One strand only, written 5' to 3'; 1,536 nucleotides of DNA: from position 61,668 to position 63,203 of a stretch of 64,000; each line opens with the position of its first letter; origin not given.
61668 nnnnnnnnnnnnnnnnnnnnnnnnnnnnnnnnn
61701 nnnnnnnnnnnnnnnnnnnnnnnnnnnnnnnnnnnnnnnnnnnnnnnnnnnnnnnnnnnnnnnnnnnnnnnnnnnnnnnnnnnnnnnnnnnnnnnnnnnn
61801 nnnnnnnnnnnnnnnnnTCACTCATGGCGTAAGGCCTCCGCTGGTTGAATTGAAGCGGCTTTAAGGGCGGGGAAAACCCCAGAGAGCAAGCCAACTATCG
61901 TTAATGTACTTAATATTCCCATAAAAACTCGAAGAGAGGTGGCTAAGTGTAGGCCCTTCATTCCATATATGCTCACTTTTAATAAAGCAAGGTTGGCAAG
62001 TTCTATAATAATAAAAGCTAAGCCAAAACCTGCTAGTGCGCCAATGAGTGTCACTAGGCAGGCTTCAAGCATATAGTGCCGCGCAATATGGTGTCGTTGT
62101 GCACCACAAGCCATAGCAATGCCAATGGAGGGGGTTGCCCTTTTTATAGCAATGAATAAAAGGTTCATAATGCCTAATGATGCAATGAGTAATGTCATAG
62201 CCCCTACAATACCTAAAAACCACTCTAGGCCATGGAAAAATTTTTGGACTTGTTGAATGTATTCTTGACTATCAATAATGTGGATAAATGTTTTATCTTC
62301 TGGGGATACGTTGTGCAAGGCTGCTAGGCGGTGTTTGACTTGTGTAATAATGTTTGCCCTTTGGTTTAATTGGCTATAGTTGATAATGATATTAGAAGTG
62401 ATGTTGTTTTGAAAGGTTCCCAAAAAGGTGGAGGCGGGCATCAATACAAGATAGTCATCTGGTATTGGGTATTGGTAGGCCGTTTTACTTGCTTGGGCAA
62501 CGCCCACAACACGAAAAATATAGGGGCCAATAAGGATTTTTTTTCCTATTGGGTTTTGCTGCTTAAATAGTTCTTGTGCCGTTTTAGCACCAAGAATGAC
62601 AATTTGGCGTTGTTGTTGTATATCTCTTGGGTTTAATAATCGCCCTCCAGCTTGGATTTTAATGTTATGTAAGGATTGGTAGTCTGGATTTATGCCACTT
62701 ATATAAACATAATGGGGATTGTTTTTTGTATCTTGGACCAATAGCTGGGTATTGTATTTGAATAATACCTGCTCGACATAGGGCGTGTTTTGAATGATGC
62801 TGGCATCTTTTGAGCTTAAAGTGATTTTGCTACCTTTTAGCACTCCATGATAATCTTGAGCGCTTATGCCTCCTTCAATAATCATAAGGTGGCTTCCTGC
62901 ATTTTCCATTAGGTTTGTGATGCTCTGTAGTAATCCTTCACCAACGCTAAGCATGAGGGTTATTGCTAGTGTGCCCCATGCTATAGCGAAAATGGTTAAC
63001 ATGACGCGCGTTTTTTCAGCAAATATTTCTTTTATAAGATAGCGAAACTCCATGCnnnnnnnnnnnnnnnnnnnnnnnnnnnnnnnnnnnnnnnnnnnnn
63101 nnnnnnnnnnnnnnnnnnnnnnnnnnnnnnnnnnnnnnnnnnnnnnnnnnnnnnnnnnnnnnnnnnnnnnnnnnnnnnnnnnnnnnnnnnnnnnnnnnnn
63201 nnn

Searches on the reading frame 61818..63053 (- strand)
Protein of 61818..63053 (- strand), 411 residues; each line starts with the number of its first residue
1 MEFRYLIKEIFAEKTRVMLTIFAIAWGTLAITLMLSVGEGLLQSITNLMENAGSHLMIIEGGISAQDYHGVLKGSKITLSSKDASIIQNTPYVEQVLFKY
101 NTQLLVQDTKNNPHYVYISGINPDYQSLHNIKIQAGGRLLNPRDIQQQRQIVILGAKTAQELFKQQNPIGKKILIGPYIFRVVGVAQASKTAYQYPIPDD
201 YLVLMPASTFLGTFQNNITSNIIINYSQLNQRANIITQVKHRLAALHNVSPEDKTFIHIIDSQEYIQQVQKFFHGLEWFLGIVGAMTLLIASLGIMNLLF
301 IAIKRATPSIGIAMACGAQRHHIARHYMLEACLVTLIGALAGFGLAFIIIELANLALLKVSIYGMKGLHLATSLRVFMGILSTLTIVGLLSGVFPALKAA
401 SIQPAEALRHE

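Call 51: search_protein_families(library=pfam, proteins=[window:61818-63053:-], max_evalue=0.001)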
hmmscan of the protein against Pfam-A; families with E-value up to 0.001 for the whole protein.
window:61818-63053:- (411 aa): 2 families
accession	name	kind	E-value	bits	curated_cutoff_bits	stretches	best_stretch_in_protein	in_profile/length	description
PF12704.14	MacB_PCD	-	3.2e-31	109.7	27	1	18-229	2-194/207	MacB-like periplasmic core domain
PF02687.27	FtsX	-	1.2e-12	48.3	25.5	1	282-404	2-120/120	FtsX-like permease C-terminal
